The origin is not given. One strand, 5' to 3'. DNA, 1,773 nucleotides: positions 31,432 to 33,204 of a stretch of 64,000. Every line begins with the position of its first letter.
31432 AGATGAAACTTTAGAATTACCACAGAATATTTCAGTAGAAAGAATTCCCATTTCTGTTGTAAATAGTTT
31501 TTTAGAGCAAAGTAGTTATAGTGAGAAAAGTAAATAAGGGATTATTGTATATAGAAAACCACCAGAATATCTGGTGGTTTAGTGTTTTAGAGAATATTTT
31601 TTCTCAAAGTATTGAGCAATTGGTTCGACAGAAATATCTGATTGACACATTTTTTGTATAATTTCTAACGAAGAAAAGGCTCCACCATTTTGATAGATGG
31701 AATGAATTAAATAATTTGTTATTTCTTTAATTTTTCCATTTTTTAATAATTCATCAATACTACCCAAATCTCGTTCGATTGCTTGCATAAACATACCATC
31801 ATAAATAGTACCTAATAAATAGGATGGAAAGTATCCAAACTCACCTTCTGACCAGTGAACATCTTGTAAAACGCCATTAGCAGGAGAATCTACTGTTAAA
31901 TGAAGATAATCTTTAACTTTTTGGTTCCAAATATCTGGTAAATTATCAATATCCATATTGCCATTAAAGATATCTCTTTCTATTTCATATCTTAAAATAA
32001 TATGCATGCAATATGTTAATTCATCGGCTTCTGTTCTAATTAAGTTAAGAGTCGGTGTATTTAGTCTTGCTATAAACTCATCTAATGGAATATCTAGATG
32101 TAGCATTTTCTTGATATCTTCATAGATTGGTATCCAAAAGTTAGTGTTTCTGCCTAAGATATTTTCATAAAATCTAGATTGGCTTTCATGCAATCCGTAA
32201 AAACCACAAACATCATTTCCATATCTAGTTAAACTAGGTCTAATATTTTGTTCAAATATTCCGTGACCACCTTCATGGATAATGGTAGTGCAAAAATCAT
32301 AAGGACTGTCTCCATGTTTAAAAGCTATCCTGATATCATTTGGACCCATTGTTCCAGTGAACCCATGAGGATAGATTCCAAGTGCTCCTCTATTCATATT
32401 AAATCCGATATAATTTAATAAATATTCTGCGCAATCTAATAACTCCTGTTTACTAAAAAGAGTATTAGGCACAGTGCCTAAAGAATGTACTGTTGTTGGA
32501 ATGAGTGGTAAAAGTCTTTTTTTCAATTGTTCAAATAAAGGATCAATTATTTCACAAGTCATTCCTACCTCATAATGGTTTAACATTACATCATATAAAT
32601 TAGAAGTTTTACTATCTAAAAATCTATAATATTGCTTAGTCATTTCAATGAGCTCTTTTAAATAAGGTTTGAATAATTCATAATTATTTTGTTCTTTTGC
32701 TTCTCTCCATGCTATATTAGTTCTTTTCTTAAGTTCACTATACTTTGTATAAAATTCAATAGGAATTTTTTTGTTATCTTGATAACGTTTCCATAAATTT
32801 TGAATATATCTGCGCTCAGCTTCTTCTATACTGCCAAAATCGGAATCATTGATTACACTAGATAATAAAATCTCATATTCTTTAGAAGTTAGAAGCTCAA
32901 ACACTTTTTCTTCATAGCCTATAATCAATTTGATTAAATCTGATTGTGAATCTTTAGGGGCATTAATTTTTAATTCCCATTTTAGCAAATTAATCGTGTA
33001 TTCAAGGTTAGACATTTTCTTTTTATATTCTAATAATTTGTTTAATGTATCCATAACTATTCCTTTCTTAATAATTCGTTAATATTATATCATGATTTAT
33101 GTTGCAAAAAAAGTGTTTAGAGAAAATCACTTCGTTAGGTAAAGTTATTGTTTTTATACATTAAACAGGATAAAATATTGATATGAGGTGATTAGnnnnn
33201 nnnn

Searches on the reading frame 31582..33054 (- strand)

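Call 13: search_protein_families(library=pfam, proteins=[window:31582-33054:-], max_evalue=0.01)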
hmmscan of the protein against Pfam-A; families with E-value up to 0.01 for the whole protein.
window:31582-33054:- (491 aa): 2 families
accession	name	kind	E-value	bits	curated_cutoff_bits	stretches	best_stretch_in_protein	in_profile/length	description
PF02074.21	Peptidase_M32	-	2.2e-136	455.8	25.1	1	7-487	2-489/489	Carboxypeptidase Taq (M32) metallopeptidase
PF23792.1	CD1375-like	-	0.0013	19.1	27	1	361-389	9-37/48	CD1375-like protein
